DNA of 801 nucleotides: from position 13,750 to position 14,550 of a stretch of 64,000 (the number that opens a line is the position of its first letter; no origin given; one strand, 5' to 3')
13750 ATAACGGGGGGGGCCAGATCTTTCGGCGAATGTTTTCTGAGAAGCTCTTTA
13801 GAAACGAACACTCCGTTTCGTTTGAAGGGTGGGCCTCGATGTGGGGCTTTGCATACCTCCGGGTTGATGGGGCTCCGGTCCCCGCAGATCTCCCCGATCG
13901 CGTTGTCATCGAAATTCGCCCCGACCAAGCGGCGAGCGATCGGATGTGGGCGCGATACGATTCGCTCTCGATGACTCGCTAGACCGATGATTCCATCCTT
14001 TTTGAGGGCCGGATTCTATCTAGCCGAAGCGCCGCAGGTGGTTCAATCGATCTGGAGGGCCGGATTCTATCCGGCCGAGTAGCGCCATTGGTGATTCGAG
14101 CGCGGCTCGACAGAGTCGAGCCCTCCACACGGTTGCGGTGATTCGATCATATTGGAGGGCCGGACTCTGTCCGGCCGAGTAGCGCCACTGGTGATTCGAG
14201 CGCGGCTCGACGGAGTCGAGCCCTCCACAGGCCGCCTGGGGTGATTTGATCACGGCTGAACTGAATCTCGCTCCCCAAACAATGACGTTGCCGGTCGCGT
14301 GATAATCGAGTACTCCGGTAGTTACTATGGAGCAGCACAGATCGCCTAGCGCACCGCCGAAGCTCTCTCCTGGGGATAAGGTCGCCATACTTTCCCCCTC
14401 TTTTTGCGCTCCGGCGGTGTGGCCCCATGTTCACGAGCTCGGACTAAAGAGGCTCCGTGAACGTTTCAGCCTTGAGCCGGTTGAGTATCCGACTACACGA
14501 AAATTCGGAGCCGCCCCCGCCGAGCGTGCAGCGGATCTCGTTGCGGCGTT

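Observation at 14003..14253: Structured ~100-bp repeat family present as a tandem array here and as an inverted copy at 26178-26330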

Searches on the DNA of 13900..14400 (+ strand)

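Call 10: search_rna_families(source=window, start=13900, end=14400, threshold=evalue, max_evalue=10)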
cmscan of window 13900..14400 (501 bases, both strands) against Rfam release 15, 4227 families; matches with E-value up to 10: 3.
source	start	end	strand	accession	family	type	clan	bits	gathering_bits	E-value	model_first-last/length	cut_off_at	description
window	14153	14227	-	RF03293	mir-4672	Gene; miRNA;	-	17.9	98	1.1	1-81/81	no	mir-4672 microRNA precursor family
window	14154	14226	+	RF03293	mir-4672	Gene; miRNA;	-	17.5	98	1.4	1-81/81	no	mir-4672 microRNA precursor family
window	14238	14283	+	RF01785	blv_FSE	Cis-reg; frameshift_element;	-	13.8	34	9.6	1-27/27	no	ribosomal frameshift site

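Call 45: build_rna_model(alignment_id=A2, structure=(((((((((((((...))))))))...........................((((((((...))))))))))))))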
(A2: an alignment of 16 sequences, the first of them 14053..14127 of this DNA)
Model R1 built from alignment A2 (16 sequences, 75 columns); structure: as given.
model positions 75; base pairs 21; branch points 1; effective number of sequences 2.38; information 0.753 bits per position. Calibrated on 0.2 Mb of random sequence (short: E-values are rough).
structure used (alignment columns):
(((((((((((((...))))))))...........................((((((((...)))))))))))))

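Call 46: search_with_rna_model(model_id=R1, source=window, filters=off, max_evalue=10)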
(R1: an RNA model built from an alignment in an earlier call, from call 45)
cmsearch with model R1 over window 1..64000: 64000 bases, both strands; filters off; matches with E-value up to 10: 32.
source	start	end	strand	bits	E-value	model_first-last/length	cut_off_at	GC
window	14053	14127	+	97.3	3.9e-21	1-75/75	no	0.64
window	14153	14227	+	95.9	8.6e-21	1-75/75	no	0.69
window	26239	26313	-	82.6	1.3e-17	1-75/75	no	0.64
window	14053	14127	-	57.8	1.1e-11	1-75/75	no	0.64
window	14153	14227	-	56.9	1.8e-11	1-75/75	no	0.69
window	26160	26213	-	44.8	1.3e-08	1-75/75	no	0.7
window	26239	26313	+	42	6.4e-08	1-75/75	no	0.64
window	14002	14046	+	32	1.5e-05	1-75/75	no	0.58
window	26189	26208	+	16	0.1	51-70/75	no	0.8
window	25417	25474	+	12.5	0.69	1-75/75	no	0.53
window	5986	6036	+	10.7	1.9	1-75/75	no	0.57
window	54278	54350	-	10.5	2.1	1-75/75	no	0.62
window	25417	25474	-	10.4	2.2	1-75/75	no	0.53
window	26038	26090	+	10.3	2.3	1-75/75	no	0.53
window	50361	50399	-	10.1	2.6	1-75/75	no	0.56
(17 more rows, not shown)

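Call 47: search_with_rna_model(model_id=R1, sources=[L001, L002, L003, L004, L005, L006, L007, L008, L009, L010, L011, L012, L013, L014, L015, L016, L017, L018, L019, L020, L021, L022, L023, L024, L025, L026, L027, L028, L029, L030, L031, L032, L033, L034, L035, L036, L037, L038, L039, L040, L041, L042, L043, L044], max_evalue=0.001, make_alignment=true)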
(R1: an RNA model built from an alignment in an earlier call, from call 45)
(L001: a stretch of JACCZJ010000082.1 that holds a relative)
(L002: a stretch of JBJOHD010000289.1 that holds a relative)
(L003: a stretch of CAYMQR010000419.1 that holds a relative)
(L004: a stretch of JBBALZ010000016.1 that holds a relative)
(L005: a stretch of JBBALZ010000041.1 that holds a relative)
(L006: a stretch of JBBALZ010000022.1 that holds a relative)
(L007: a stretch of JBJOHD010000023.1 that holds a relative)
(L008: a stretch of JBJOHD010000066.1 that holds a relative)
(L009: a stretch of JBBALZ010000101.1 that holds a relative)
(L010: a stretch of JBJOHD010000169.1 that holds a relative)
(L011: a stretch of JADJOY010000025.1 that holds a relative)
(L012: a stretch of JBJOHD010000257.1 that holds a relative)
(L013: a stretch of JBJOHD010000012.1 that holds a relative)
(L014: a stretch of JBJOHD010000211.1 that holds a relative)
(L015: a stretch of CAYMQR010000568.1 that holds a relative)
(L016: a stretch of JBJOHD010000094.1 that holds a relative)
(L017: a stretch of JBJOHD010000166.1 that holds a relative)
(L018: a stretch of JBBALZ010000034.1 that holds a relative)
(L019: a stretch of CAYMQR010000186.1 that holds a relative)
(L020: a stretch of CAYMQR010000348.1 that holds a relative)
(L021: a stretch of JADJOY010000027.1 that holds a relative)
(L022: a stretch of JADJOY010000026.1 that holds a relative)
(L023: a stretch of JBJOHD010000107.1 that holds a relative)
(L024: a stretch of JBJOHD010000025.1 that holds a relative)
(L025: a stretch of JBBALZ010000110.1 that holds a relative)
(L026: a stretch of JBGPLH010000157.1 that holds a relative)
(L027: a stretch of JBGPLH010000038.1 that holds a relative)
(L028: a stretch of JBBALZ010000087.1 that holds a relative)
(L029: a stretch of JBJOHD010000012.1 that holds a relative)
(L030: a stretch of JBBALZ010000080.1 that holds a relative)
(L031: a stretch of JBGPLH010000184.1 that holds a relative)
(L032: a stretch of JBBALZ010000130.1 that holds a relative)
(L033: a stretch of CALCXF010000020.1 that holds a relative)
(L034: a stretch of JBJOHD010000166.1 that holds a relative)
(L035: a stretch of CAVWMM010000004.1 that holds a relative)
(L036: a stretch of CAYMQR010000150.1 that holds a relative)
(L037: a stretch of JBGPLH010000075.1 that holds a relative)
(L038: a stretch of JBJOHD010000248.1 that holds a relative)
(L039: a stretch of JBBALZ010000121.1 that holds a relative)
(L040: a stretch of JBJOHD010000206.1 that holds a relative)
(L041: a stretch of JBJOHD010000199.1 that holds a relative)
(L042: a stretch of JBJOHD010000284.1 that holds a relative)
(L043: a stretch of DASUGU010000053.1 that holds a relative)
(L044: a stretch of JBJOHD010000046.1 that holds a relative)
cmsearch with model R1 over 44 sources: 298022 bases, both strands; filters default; matches with E-value up to 0.001: 102.
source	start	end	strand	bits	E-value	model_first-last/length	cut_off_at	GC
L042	4848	4922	-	98.4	9.8e-21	1-75/75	no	0.61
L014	5980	6054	-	96.5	2.9e-20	1-75/75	no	0.64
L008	634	708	+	92.8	2.2e-19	1-75/75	no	0.64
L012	3602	3673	-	87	5.2e-18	1-75/75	no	0.67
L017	6206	6280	+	85.6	1.1e-17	1-75/75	no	0.64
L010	2602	2674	+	84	2.7e-17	1-75/75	no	0.68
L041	4036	4108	+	81.9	8.9e-17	1-75/75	no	0.7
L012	3721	3795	-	81.8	9.3e-17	1-75/75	no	0.64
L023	4428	4500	+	79.8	2.7e-16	1-75/75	no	0.62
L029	7304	7378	-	77.1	1.2e-15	1-75/75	no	0.67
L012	5772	5844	-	75.6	2.8e-15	1-75/75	no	0.59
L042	1021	1095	-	72.6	1.5e-14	1-75/75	no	0.68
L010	2721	2794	+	70.8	3.8e-14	1-75/75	no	0.64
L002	2385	2457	-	70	5.9e-14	1-75/75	no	0.67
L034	2895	2967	+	64.8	1.1e-12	1-75/75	no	0.67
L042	4848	4922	+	57.8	4.8e-11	1-75/75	no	0.61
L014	5980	6054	+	57.4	6.1e-11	1-75/75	no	0.64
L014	5810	5883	-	55.3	1.9e-10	1-75/75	no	0.61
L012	3602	3673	+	54.3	3.4e-10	1-75/75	no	0.67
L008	634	708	-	51.9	1.3e-09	1-75/75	no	0.64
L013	791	853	-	49.6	4.4e-09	1-75/75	no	0.52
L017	6206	6280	-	49.3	5.2e-09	1-75/75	no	0.64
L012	5862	5935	-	47.5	1.4e-08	1-75/75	no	0.66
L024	355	406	+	47.5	1.4e-08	1-75/75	no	0.58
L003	1850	1909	+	47.1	1.8e-08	1-75/75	no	0.82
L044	154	231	-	46.9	1.9e-08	1-75/75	no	0.77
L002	2385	2457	+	45.3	4.9e-08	1-75/75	no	0.67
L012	5772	5844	+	45.2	5e-08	1-75/75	no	0.59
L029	7304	7378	+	44.9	6e-08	1-75/75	no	0.67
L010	2602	2674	-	44.2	8.6e-08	1-75/75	no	0.68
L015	789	855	+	43.9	1e-07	1-75/75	no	0.79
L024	408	482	+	43.8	1.1e-07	1-75/75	no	0.71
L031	5237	5312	-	43.7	1.1e-07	1-75/75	no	0.75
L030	5869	5956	-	42.6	2.1e-07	1-75/75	no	0.6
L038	4333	4419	-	42.6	2.1e-07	1-75/75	no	0.56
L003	1850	1909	-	41.6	3.6e-07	1-75/75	no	0.82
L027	5760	5875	+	41.5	3.8e-07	1-75/75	no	0.69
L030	5482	5569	-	41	5.1e-07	1-75/75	no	0.61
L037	2995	3107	+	40.8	5.7e-07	1-75/75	no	0.73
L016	556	634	+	40.4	6.9e-07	1-75/75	no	0.59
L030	5264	5351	-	40.3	7.6e-07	1-75/75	no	0.62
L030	5373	5460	-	40.3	7.6e-07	1-75/75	no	0.62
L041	4036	4108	-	40.1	8.4e-07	1-75/75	no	0.7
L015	789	855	-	39.9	9.2e-07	1-75/75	no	0.79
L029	7460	7544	-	38.9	1.6e-06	1-75/75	no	0.61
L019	1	67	-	38.3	2.2e-06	1-73/75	3'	0.81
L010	2721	2794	-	37.8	2.9e-06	1-75/75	no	0.64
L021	4303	4369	-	37.6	3.2e-06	1-75/75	no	0.82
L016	2437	2509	-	37.5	3.4e-06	1-75/75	no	0.63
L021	4303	4369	+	37.3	3.8e-06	1-75/75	no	0.82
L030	5482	5540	+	37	4.6e-06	1-75/75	no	0.61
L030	5264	5351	+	36.9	4.9e-06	1-75/75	no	0.62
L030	5373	5460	+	36.9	4.9e-06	1-75/75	no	0.62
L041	4177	4230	+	36.7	5.4e-06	1-75/75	no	0.74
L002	7065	7111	-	36.2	7e-06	1-75/75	no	0.66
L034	2895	2967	-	35.8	8.6e-06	1-75/75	no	0.67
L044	57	127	-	35.6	9.6e-06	1-75/75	no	0.56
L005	1502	1589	-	35.6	9.7e-06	1-75/75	no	0.65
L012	3721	3795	+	35.6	9.8e-06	1-75/75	no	0.64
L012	3813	3884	-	35.4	1.1e-05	1-75/75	no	0.64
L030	5591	5678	-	34.8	1.5e-05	1-75/75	no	0.59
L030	5869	5956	+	34.8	1.5e-05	1-75/75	no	0.6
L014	5935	5977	-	34.7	1.6e-05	28-70/75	no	0.65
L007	2603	2676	-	34.6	1.7e-05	1-75/75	no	0.62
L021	4644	4712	+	34.5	1.8e-05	1-75/75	no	0.83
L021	4472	4540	-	34.4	1.9e-05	1-75/75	no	0.84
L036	3253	3326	-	34.4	1.9e-05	1-75/75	no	0.74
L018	3073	3160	-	34.4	1.9e-05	1-75/75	no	0.65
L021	4472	4540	+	34.3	2e-05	1-75/75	no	0.84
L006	6110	6167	+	34.3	2e-05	1-75/75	no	0.6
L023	4428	4500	-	34.2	2.1e-05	1-75/75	no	0.62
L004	4778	4835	-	34.2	2.1e-05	1-75/75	no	0.66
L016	2319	2408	-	34.1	2.2e-05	1-75/75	no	0.61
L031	5237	5312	+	33.8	2.6e-05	1-75/75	no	0.75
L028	190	247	-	33.7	2.8e-05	1-75/75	no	0.57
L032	4104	4161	-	33.6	2.9e-05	1-75/75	no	0.64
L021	4644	4712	-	33.6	3e-05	1-75/75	no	0.83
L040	3175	3220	+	33.1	4e-05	1-75/75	no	0.54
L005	1502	1559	+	33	4e-05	1-75/75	no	0.62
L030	5979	6037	+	32.7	4.8e-05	1-75/75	no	0.58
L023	4518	4575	+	32.7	5e-05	1-75/75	no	0.67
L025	186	243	-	32.6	5.2e-05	1-75/75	no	0.62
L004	4763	4835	+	32.4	5.8e-05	1-75/75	no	0.67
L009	3684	3753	+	32.3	6.1e-05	1-75/75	no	0.63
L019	1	67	+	32.1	6.9e-05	3-75/75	5'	0.81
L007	2523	2571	-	32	7.2e-05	1-75/75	no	0.63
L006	6110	6167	-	31.7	8.4e-05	1-75/75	no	0.6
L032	4104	4161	+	31.1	0.00012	1-75/75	no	0.64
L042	1175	1261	-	30.5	0.00016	1-75/75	no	0.56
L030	5591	5649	+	30.5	0.00016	1-75/75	no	0.58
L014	5810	5883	+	30.4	0.00017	1-75/75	no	0.61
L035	7359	7392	+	30.1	0.0002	1-75/75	no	0.79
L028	269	355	+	30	0.00021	1-75/75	no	0.6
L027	5760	5875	-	29.6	0.00027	1-75/75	no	0.69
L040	3074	3118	-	29.5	0.00029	1-75/75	no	0.56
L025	186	243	+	29.3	0.00032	1-75/75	no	0.62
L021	725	784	-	28.4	0.00051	1-75/75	no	0.78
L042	1021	1095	+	27.9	0.00067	1-75/75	no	0.68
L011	5161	5261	-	27.6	0.00081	1-75/75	no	0.72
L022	4515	4579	-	27.5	0.00083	1-75/75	no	0.72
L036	3253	3326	+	27.5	0.00085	1-75/75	no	0.74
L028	190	247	+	27.2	0.001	1-75/75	no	0.57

Alignment A3: 102 matches aligned to the model, 203 columns, each read 5' to 3' on its own strand. Consensus structure (alignment columns), stored with it:
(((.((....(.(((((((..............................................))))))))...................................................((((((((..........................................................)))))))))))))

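Call 65: search_with_rna_model(model_id=R1, sources=[L200, L202], filters=off, max_evalue=1)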
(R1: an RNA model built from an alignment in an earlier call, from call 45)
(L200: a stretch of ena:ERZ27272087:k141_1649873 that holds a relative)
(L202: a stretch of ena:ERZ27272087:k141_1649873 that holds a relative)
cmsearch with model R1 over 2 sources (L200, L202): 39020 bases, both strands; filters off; matches with E-value up to 1: 0.
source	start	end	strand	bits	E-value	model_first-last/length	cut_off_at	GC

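Call 82: search_with_rna_model(model_id=R1, sources=[L206, L203, L205], filters=off, max_evalue=1)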
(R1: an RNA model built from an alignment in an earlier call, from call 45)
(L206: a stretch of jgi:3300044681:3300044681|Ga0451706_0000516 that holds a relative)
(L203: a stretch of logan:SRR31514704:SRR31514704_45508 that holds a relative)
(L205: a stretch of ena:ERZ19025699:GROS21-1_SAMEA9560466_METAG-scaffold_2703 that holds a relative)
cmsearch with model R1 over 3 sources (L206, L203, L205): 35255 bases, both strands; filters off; matches with E-value up to 1: 0.
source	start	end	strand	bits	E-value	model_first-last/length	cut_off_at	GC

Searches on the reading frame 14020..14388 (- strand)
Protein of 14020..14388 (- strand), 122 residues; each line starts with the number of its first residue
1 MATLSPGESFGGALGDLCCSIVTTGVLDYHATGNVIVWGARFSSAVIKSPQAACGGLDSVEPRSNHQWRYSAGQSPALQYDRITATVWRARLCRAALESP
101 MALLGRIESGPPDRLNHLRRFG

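Call 16: search_protein_families(library=pfam, proteins=[window:14020-14388:-])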
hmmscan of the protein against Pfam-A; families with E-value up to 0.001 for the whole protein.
window:14020-14388:- (122 aa): 0 families
